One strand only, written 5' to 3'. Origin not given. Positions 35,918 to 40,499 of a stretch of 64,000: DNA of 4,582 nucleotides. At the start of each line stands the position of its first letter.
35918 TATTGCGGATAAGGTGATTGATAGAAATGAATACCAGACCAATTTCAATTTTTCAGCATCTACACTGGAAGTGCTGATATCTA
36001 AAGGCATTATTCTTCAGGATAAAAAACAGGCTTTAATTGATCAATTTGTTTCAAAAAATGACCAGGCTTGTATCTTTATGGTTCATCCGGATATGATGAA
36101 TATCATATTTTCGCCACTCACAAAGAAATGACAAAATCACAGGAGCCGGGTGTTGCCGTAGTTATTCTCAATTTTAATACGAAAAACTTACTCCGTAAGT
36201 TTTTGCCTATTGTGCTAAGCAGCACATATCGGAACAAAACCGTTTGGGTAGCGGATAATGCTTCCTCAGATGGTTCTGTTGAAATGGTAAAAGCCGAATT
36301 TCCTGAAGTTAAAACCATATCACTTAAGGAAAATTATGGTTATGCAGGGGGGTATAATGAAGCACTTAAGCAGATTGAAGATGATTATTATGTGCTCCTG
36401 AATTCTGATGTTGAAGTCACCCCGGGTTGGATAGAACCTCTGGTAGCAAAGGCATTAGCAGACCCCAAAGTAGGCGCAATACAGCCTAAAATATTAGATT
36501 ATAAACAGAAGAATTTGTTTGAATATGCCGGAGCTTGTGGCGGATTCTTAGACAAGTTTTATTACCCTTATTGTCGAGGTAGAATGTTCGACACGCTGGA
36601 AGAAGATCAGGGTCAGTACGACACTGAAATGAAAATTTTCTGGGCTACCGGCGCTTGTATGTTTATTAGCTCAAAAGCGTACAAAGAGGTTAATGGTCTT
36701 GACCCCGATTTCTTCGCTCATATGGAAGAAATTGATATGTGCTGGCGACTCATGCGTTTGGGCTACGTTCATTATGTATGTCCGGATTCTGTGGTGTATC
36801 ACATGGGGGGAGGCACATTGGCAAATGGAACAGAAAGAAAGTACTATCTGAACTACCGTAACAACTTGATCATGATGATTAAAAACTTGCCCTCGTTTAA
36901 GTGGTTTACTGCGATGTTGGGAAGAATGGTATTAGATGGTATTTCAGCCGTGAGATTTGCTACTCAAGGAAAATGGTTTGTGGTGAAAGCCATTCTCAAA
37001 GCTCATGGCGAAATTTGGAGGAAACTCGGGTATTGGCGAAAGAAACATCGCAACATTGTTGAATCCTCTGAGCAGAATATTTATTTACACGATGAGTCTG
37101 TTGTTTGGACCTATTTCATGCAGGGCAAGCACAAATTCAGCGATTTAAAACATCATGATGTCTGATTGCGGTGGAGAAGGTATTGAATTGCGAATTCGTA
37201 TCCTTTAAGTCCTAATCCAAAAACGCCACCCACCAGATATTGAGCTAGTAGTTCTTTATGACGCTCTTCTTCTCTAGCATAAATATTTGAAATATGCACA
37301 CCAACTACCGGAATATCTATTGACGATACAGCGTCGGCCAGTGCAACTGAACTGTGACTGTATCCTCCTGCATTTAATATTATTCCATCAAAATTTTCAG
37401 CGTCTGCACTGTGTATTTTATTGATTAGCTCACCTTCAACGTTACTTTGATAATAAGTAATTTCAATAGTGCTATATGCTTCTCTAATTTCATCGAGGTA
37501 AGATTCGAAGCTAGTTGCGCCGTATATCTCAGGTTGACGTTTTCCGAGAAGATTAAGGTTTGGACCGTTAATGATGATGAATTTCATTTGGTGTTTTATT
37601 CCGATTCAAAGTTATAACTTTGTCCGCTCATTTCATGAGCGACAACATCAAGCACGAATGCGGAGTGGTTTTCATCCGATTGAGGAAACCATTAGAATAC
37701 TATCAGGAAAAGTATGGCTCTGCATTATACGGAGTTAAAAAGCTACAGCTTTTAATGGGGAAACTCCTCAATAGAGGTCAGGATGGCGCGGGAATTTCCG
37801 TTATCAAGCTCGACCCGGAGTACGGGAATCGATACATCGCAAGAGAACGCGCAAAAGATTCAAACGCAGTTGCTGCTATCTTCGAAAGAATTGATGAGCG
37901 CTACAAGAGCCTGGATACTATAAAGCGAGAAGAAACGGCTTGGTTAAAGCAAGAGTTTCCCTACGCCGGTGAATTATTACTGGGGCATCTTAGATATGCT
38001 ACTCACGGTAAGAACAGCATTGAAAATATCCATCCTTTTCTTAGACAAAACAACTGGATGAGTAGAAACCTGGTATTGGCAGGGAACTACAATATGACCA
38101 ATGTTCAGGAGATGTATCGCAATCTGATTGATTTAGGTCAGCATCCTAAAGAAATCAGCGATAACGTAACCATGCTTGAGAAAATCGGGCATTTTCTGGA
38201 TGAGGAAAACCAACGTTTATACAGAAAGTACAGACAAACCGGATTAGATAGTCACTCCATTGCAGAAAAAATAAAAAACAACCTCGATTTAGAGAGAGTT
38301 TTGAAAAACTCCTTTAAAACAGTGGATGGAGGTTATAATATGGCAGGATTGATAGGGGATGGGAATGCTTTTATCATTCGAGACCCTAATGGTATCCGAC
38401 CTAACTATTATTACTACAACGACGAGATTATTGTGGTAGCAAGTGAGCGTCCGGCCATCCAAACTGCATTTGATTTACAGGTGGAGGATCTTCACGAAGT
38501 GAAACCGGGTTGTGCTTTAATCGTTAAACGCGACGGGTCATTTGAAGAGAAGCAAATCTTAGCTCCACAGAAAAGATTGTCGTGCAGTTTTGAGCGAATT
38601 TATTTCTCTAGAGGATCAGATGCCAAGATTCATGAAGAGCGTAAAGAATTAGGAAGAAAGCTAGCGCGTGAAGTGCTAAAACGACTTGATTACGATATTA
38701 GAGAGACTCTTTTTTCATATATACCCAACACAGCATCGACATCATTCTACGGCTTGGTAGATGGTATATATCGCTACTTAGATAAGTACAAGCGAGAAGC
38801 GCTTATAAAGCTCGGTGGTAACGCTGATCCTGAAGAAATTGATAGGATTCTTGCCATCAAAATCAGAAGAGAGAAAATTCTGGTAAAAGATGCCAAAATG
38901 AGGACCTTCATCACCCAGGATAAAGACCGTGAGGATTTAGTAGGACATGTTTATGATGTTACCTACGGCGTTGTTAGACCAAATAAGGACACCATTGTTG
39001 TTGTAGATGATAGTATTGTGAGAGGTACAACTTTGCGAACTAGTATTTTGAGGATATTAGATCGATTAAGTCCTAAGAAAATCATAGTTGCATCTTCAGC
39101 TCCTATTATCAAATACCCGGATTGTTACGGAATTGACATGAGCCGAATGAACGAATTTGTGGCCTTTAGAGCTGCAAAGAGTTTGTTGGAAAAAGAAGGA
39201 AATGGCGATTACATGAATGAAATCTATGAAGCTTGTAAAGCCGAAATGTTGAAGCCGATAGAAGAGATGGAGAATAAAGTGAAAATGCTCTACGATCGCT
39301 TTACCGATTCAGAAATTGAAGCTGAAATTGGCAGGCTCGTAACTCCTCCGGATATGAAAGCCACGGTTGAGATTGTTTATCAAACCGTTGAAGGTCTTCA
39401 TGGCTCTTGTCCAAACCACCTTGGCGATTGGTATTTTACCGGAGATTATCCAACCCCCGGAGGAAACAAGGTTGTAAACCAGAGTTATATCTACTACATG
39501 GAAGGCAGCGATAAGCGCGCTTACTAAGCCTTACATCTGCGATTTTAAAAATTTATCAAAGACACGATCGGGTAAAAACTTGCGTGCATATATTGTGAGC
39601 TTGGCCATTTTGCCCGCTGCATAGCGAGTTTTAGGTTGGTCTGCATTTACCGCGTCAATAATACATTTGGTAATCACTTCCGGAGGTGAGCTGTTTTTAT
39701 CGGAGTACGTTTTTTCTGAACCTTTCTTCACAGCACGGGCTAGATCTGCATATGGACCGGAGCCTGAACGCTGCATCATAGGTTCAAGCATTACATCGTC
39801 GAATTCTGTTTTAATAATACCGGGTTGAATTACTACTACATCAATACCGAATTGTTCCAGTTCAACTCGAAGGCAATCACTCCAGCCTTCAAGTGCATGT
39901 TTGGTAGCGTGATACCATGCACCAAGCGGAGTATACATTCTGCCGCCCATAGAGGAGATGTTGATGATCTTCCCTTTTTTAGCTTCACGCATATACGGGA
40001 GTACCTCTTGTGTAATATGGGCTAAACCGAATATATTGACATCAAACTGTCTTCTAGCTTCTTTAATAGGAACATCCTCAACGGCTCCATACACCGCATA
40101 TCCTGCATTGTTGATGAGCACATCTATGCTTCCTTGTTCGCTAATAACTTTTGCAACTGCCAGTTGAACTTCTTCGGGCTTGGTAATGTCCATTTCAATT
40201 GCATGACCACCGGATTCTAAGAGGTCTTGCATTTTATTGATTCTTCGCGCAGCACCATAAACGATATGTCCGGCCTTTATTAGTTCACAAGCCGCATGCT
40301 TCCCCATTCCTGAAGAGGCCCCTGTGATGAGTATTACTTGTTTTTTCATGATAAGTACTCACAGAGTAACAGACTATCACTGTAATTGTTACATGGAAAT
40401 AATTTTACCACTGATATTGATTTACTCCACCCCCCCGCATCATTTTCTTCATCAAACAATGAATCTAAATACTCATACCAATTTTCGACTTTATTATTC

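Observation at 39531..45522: Translationally coupled seven-gene operon of unknown function (membrane proteins, metallophosphoesterase, secreted protein, C11 peptidase, SDR)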

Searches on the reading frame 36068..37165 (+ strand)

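Call 29: search_protein_families(library=pfam, proteins=[window:36068-37165:+], max_evalue=0.01)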
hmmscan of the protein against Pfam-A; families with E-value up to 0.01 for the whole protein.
window:36068-37165:+ (365 aa): 3 families
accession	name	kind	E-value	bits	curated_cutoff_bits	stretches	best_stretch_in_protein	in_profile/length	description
PF00535.33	Glycos_transf_2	-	3.3e-22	79.6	23.3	1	31-142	2-116/168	Glycosyl transferase family 2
PF13641.12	Glyco_tranf_2_3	-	3.2e-13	50.7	27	1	27-251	1-217/230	Glycosyltransferase like family 2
PF13632.12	Glyco_trans_2_3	-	4.1e-09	37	27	1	109-262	3-142/198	Glycosyl transferase family group 2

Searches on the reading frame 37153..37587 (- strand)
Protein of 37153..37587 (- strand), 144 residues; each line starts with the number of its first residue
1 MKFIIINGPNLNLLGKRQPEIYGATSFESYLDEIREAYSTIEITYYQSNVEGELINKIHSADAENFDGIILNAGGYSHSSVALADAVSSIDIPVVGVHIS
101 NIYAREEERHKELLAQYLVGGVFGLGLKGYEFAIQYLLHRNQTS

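Call 29: search_protein_families(library=pfam, proteins=[window:37153-37587:-], max_evalue=0.01)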
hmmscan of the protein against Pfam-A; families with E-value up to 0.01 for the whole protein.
window:37153-37587:- (144 aa): 1 family
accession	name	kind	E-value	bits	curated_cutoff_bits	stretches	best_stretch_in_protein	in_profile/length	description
PF01220.24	DHquinase_II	-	1.1e-48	164.9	23.3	1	3-137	2-137/138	Dehydroquinase class II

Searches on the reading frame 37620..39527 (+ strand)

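Call 29: search_protein_families(library=pfam, proteins=[window:37620-39527:+], max_evalue=0.01)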
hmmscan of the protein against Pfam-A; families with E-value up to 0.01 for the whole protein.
window:37620-39527:+ (635 aa): 3 families
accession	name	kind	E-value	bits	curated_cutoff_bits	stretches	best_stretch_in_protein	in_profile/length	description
PF13522.11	GATase_6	-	2.5e-07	31.2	27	1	116-184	9-72/130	Glutamine amidotransferase domain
PF13537.11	GATase_7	-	3.6e-06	27.4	25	1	207-281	51-122/123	Glutamine amidotransferase domain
PF13230.11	GATase_4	-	1.1e-05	25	23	1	107-165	61-117/272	Glutamine amidotransferases class-II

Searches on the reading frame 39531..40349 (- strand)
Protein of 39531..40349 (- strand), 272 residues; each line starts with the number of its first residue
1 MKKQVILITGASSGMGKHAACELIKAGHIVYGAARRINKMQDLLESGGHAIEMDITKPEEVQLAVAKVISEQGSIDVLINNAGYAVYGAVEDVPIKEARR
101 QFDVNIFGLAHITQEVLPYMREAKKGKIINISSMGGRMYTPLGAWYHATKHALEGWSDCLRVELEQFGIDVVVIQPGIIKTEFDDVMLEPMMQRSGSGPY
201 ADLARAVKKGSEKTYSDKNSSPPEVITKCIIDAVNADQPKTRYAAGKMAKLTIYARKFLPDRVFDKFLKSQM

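Call 3: search_protein_families(library=pfam, proteins=[window:39531-40349:-], max_evalue=0.1)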
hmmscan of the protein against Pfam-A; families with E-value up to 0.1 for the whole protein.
window:39531-40349:- (272 aa): 8 families
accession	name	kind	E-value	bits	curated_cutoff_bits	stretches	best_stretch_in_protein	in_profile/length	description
PF00106.31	adh_short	-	1.9e-49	168.2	26.6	1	4-184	1-187/195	short chain dehydrogenase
PF13561.12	adh_short_C2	-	1.2e-34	120.3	27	1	10-185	1-182/236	Enoyl-(Acyl carrier protein) reductase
PF01370.27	Epimerase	-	2.3e-08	34.2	20.9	1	6-133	1-115/240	NAD dependent epimerase/dehydratase family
PF13460.12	NAD_binding_10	-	8.3e-08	32.7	27.2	1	10-182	1-149/184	NAD(P)H-binding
PF08659.16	KR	-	5.9e-07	30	22.6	1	6-175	3-174/180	KR domain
PF08643.16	DUF1776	-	1.1e-05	25.5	25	1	78-261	97-290/294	Fungal family of unknown function (DUF1776)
PF04321.23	RmlD_sub_bind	-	0.02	14.4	27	1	6-114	3-87/287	RmlD substrate binding domain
PF03446.21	NAD_binding_2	-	0.025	15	21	1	15-55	10-50/161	NAD binding domain of 6-phosphogluconate dehydrogenase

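Call 4: search_protein_families(library=ncbifam, proteins=[window:39531-40349:-], max_evalue=0.1)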
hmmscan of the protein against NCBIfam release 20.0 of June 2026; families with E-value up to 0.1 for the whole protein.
window:39531-40349:- (272 aa): 237 families (the best 25 are shown)
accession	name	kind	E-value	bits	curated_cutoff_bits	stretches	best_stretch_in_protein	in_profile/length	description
NF004826.0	PRK06182.1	subfamily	6.1e-123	409.4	305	1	1-272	2-273/274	oxidoreductase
NF004823.0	PRK06179.1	subfamily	1.3e-73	247.8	310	1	2-271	4-266/271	oxidoreductase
NF005372.1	PRK06914.1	subfamily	9.5e-72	241.5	320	1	2-270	1-275/279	SDR family oxidoreductase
NF004824.0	PRK06180.1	subfamily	1.5e-66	224.5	298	1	2-255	3-256/279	oxidoreductase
NF049977.1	KDhSphingRedKdsR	equivalog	4.3e-66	223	400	1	1-269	1-264/267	3-ketodihydrosphingosine reductase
NF004649.0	PRK05993.1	equivalog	5.4e-60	203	387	1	2-271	3-276/277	SDR family oxidoreductase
NF006114.0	PRK08263.1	subfamily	4.3e-59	200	290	1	2-250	2-247/280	short chain dehydrogenase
NF004284.0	PRK05693.1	equivalog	3.7e-52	177.6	326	1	4-270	2-266/274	SDR family oxidoreductase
NF005950.0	PRK08017.1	equivalog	2.7e-50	171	326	1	4-269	3-255/256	SDR family oxidoreductase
NF005065.0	PRK06482.1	equivalog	4e-48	164.2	291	1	6-253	5-251/276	SDR family oxidoreductase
NF006776.0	PRK09291.1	equivalog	4.3e-48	164.1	265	1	3-243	2-235/257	SDR family oxidoreductase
NF005495.0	PRK07109.1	subfamily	5.4e-46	157.4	264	1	1-192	6-205/334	SDR family oxidoreductase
NF005878.0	PRK07825.1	subfamily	2.9e-40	138.4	287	1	2-183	8-191/278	short chain dehydrogenase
NF004825.0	PRK06181.1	equivalog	5.7e-40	137.3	215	1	1-189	4-198/268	SDR family oxidoreductase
NF006123.0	PRK08267.1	equivalog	3.4e-39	134.7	261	1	3-267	2-252/261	SDR family oxidoreductase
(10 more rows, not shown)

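Call 6: search_protein_families(library=padloc, proteins=[window:39531-40349:-], max_evalue=0.01)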
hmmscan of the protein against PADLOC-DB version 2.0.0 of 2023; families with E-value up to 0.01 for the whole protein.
window:39531-40349:- (272 aa): 0 families
